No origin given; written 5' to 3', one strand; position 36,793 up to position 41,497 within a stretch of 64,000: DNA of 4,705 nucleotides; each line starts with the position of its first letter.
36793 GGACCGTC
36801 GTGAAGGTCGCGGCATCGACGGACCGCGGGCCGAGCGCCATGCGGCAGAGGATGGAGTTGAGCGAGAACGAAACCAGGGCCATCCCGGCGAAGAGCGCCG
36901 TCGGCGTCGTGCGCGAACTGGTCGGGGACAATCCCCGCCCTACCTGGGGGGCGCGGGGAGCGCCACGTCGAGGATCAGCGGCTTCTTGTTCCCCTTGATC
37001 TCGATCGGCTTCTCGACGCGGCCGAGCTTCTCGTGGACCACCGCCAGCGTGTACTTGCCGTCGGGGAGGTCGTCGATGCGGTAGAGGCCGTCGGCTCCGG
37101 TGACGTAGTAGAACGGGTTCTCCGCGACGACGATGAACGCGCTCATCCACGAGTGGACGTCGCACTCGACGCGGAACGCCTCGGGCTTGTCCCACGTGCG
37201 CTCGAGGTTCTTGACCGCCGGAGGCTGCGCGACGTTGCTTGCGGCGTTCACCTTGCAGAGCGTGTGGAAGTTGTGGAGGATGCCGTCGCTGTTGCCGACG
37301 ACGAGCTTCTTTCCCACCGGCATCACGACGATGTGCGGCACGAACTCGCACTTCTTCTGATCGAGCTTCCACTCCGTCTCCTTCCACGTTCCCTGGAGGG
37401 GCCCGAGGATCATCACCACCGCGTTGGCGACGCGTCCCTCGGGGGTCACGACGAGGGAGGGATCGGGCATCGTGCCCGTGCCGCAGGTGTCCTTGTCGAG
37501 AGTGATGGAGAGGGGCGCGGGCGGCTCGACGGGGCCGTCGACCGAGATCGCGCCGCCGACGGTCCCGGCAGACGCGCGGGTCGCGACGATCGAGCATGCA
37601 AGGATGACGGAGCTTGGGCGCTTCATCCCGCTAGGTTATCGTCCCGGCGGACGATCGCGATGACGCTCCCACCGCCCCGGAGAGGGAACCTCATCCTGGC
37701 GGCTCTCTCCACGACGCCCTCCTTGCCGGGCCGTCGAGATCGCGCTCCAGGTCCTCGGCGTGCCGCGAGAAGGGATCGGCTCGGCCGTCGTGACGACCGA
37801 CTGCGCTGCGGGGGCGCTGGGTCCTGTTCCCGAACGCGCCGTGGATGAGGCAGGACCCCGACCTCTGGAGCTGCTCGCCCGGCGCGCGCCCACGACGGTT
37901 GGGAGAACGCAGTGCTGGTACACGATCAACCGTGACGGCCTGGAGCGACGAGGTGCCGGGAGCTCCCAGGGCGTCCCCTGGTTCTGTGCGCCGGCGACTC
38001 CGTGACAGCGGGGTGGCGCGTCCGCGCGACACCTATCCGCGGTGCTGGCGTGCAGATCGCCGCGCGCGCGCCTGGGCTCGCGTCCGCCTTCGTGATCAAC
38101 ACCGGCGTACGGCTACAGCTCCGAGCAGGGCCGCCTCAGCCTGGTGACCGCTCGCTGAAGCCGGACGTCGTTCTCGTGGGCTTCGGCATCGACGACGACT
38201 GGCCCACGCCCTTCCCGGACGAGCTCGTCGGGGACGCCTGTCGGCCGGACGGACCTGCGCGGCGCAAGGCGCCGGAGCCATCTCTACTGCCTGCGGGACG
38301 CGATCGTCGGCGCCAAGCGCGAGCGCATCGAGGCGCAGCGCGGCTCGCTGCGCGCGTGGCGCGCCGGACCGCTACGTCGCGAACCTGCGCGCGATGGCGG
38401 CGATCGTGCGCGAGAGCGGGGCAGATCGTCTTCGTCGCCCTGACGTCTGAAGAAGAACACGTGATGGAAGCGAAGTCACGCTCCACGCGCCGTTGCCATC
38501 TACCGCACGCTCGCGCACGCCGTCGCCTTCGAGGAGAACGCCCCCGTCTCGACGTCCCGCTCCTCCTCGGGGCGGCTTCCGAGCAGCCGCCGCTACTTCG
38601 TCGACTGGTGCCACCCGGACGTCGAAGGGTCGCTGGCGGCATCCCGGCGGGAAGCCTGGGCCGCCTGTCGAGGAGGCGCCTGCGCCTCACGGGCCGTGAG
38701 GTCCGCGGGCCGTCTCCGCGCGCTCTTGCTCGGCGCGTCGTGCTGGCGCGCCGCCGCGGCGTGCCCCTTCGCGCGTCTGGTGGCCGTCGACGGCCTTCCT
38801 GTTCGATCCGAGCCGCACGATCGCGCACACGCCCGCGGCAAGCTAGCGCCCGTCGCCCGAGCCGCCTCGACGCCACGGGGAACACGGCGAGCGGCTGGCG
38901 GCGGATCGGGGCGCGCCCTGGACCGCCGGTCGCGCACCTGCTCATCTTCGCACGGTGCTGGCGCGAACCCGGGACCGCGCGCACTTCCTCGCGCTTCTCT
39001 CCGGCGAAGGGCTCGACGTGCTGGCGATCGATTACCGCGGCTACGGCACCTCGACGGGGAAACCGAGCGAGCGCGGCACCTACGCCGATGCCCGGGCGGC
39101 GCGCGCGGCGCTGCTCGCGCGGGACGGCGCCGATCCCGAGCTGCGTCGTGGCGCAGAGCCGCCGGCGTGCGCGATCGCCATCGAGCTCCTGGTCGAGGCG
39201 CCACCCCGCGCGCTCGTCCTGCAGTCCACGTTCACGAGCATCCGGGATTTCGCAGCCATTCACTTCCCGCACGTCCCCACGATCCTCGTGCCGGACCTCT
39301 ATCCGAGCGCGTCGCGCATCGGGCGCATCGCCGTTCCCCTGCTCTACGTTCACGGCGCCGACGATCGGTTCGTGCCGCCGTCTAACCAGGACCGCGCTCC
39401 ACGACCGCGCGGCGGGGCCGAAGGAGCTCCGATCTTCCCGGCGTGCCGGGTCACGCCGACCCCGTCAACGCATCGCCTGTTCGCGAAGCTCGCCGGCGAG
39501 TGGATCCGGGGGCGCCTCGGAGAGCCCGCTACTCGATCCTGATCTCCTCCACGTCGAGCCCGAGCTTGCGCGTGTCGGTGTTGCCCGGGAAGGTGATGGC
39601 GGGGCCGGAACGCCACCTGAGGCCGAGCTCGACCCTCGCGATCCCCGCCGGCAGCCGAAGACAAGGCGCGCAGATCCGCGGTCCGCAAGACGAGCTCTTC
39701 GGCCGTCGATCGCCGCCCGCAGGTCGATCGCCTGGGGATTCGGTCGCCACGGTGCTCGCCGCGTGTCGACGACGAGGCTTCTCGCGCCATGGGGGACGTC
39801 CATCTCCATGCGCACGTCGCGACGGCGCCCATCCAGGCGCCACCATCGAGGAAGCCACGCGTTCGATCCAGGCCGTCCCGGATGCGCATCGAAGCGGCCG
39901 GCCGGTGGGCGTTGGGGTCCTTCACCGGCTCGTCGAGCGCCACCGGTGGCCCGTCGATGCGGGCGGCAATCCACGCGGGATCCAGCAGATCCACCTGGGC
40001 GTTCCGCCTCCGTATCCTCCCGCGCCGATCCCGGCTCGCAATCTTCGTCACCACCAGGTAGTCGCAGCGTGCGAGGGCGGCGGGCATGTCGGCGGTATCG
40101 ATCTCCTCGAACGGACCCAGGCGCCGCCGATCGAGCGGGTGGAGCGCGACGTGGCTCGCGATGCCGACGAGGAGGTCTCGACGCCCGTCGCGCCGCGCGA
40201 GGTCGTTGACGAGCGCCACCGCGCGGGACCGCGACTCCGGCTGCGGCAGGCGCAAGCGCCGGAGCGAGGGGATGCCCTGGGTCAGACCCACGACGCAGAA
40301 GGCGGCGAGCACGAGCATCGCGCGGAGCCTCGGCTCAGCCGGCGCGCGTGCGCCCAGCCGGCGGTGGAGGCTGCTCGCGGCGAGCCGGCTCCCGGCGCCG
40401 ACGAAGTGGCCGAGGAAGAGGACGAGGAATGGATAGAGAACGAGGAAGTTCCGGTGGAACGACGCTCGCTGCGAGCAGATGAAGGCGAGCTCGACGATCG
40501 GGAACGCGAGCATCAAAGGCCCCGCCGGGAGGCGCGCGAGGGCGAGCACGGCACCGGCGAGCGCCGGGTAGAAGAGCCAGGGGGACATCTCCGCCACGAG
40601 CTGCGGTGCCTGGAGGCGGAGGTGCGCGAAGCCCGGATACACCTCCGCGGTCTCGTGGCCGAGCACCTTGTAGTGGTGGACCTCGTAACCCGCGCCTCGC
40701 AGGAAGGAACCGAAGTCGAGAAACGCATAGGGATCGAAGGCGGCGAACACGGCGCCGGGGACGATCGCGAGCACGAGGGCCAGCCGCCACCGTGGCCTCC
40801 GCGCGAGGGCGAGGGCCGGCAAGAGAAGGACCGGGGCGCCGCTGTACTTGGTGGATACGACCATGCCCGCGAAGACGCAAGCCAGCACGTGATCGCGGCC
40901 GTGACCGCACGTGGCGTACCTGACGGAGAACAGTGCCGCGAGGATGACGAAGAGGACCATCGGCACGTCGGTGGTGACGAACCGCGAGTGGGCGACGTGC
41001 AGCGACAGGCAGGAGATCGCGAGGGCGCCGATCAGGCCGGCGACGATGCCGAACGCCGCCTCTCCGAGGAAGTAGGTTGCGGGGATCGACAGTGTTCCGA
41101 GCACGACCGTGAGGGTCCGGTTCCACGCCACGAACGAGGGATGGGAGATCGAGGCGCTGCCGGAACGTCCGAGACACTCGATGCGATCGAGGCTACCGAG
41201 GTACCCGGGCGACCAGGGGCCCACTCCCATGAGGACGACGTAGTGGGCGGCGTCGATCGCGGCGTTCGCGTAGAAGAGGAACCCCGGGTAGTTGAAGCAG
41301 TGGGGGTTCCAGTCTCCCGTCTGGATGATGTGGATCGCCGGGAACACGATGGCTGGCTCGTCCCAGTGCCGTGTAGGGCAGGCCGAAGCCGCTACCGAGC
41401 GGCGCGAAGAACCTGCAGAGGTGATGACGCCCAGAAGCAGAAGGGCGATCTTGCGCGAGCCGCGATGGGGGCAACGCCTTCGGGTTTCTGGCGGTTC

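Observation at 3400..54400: At least 20 genes are broken by single-base indels at G/C homopolymers, clustered in patches while long neighbouring genes are perfect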

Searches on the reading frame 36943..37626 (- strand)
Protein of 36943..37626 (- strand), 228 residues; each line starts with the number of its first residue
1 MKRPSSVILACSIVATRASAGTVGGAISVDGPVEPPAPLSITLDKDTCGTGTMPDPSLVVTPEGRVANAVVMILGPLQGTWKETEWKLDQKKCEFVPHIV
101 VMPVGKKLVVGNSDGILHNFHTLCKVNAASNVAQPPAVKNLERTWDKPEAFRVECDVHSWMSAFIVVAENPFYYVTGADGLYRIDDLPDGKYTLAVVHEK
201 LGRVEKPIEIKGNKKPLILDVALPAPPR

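Call 49: find_encoding_contigs(protein=window:36943-37626:-, flank=10000, max_places=5)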
Protein window:36943-37626:- (228 aa): 1 contig read that carries it; 1 place shown.
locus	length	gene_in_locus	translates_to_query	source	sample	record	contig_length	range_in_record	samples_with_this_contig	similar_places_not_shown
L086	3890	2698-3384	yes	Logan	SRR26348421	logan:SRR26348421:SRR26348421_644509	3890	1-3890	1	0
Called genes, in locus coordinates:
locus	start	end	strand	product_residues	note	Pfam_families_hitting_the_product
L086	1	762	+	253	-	?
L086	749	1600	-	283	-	PF00561:Abhydrolase_1, PF12146:Hydrolase_4, PF12697:Abhydrolase_6, PF00326:Peptidase_S9 (faint)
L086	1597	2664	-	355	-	PF00657:Lipase_GDSL (weak), PF13472:Lipase_GDSL_2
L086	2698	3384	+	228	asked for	-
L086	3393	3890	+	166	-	?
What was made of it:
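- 36470..37715 (.): Clean control segment with 0 differences from the independent contig. The 228-aa protein of 36943-37626 is identical in Logan (call 49).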

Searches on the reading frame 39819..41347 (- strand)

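Call 16: find_related_loci(query=window:39819-41347:-, collection=metagenome_contigs, flank=10000)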
Query window:39819-41347:- (509 aa) in metagenome_contigs; peptide patterns used: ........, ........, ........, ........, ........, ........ (x = any residue, [..] = any of these).
108 stretches matched a pattern; 4 encode a relative of the query (tblastn E <= 1e-3); 4 distinct loci.
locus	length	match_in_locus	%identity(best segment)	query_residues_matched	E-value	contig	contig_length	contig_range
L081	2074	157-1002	35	196-472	5e-27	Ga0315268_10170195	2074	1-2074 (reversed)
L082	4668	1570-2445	31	11-311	2e-18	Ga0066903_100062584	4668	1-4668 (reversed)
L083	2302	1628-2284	32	8-232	1e-17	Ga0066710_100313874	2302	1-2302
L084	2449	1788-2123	33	8-137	8e-10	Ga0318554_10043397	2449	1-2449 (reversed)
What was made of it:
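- Tried and rejected: The metagenome_contigs scan with the PMT_2-like protein (call 16) found only 31-35% relatives.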
